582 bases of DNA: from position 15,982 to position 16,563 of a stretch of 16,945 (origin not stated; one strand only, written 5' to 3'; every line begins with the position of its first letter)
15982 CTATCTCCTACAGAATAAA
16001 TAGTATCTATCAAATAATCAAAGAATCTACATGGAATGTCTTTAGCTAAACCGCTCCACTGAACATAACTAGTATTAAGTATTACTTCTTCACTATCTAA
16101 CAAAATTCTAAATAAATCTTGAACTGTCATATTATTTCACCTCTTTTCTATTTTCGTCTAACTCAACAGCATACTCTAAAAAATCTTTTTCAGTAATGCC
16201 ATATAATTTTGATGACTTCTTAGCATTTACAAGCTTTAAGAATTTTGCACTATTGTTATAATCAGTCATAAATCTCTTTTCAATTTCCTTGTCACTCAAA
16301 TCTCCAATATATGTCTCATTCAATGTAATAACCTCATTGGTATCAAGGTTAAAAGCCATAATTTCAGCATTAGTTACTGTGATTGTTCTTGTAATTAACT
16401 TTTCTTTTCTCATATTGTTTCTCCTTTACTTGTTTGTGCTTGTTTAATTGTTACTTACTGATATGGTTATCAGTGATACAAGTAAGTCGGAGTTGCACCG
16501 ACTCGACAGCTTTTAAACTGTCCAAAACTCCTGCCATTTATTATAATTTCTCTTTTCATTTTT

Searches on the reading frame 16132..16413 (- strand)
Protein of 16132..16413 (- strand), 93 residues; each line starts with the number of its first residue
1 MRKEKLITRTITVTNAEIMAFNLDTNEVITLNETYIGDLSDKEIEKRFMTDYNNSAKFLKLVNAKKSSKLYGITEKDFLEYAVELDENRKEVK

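Call 29: find_encoding_contigs(protein=window:16132-16413:-, flank=10000, max_places=10)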
Protein window:16132-16413:- (93 aa): 12 contigs read that carry it; 1 place shown.
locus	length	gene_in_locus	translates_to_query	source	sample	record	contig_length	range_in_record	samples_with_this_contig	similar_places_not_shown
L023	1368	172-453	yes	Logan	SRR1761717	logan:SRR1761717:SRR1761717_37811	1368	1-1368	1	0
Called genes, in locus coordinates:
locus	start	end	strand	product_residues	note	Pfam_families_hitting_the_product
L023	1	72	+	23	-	?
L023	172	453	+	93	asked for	-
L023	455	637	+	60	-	-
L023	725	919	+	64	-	-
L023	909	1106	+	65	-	-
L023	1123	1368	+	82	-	?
